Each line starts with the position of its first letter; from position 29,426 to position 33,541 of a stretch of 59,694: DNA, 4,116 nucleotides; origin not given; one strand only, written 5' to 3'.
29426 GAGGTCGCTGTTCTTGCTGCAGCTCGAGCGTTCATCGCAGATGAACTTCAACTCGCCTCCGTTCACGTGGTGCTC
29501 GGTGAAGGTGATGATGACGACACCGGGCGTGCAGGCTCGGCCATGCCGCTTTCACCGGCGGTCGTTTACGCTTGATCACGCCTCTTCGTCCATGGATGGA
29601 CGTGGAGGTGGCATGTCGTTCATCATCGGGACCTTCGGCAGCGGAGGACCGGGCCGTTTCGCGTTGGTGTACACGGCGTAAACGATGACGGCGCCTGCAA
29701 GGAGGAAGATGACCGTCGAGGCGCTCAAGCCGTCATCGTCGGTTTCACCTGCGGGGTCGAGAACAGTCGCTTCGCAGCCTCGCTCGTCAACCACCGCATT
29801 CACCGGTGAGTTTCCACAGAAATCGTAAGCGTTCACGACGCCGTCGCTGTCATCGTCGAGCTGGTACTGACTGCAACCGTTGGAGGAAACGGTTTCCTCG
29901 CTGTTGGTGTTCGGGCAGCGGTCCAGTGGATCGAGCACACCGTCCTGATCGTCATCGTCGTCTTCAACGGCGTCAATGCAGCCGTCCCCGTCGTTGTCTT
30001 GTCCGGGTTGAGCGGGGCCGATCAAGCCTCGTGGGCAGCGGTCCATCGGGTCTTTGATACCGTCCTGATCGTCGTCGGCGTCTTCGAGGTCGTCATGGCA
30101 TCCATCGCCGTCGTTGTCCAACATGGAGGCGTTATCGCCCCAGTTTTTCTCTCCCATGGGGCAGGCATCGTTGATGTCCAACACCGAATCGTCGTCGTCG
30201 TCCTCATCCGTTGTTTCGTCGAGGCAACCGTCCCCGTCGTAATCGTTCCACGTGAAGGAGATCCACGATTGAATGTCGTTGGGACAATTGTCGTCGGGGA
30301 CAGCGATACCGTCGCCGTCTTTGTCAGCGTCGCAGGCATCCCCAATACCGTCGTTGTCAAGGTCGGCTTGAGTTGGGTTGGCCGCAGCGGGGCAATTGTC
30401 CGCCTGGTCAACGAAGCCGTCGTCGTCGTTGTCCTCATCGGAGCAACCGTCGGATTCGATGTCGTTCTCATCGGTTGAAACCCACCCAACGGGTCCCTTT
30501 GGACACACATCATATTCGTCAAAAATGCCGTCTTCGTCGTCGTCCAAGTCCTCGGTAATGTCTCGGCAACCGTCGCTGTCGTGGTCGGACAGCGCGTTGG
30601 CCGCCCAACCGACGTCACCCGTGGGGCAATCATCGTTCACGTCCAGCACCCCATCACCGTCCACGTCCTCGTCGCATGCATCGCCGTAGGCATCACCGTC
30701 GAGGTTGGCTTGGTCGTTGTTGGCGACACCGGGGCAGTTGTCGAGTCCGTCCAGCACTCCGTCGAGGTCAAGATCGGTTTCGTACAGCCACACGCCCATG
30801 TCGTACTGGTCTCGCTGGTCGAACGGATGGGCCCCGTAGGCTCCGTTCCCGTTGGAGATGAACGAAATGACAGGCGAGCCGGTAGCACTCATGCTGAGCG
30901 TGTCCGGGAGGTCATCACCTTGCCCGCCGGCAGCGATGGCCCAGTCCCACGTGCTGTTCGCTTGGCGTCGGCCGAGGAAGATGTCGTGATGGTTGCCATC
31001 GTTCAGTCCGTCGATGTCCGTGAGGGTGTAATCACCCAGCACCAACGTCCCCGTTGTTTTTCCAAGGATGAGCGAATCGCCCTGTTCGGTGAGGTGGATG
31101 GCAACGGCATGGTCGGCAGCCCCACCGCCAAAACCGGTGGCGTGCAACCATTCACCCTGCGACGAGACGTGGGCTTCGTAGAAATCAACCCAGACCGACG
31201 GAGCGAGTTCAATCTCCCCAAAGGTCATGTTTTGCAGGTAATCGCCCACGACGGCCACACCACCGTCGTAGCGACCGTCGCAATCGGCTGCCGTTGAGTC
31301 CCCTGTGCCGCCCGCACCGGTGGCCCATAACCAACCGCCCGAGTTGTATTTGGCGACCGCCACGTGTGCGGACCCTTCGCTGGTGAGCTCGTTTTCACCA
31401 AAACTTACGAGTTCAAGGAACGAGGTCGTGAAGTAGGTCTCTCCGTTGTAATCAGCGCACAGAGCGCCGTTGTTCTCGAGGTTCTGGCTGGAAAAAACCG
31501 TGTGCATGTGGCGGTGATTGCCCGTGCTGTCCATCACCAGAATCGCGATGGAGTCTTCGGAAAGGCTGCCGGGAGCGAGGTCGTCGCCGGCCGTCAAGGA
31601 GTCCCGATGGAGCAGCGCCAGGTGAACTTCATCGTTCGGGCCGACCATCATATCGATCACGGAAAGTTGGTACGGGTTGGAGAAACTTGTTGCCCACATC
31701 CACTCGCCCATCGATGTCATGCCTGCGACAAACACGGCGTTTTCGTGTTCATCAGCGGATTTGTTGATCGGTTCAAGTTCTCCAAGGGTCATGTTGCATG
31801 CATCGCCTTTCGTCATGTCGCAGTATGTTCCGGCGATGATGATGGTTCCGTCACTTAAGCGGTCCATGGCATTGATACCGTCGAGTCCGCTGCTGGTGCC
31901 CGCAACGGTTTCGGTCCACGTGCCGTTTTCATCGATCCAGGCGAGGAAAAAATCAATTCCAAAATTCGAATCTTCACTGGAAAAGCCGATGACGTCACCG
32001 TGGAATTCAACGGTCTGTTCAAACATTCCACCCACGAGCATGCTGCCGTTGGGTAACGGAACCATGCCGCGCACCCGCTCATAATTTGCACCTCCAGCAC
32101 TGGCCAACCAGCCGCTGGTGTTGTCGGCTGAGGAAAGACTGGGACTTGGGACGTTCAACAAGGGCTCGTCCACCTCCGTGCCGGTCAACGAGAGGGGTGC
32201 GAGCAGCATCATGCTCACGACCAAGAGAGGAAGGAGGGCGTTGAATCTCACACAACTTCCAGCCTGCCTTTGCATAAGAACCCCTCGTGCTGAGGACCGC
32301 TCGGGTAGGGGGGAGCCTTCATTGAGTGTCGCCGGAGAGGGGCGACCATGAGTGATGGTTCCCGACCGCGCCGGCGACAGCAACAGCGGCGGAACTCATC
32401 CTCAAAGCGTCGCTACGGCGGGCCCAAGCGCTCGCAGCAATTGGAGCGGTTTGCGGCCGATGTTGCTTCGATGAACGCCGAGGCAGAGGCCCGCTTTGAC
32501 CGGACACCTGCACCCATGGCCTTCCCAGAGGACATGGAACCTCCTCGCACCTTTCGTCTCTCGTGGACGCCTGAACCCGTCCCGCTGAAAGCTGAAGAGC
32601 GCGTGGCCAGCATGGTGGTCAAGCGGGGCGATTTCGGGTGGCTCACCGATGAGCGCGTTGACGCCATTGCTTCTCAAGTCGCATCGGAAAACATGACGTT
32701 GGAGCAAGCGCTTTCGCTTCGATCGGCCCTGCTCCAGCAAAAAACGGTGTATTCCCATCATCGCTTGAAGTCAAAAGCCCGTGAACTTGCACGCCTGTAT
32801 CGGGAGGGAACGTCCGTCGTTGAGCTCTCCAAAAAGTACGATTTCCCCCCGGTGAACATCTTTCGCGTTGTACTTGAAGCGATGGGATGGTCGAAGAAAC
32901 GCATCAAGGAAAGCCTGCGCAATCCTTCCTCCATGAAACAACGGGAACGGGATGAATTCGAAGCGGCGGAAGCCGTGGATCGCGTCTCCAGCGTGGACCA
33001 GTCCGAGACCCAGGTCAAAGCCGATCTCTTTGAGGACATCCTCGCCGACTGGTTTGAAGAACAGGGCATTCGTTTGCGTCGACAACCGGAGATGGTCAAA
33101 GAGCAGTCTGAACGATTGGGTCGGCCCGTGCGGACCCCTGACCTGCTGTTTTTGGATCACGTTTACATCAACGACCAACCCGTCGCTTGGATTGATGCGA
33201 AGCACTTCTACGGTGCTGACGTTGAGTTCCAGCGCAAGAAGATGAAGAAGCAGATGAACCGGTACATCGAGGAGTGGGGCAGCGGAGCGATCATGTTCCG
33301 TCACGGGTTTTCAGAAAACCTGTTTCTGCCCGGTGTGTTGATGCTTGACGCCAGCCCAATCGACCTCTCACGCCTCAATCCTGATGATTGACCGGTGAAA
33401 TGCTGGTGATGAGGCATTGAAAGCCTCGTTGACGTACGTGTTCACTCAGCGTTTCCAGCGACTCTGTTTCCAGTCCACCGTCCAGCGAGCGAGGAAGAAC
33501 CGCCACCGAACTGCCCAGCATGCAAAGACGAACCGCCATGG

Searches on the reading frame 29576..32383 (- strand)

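Call 10: search_protein_families(library=pfam, proteins=[window:29576-32383:-], max_evalue=0.0001)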
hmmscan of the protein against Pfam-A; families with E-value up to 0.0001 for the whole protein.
window:29576-32383:- (935 aa): 1 family
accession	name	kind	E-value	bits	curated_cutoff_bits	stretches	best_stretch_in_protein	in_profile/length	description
PF02412.23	TSP_3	-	5.1e-27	93.7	25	3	674-702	2-30/36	Thrombospondin type 3 repeat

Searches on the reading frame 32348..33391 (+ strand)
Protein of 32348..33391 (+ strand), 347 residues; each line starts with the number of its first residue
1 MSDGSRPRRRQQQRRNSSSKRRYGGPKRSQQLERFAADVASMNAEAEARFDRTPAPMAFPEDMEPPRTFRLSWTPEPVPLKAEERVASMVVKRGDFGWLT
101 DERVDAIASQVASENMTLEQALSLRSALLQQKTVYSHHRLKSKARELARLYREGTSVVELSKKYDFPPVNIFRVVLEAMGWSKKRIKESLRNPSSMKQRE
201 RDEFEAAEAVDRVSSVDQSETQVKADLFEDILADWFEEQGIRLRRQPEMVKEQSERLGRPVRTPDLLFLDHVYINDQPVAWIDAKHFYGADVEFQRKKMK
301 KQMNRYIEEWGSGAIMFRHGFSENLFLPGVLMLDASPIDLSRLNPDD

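Call 10: search_protein_families(library=pfam, proteins=[window:32348-33391:+], max_evalue=0.0001)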
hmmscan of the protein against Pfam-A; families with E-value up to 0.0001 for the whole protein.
window:32348-33391:+ (347 aa): 1 family
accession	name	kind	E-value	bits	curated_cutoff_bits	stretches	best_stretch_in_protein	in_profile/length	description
PF14811.11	TPD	-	2.5e-19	69.9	27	1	200-328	5-127/138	Protein of unknown function TPD sequence-motif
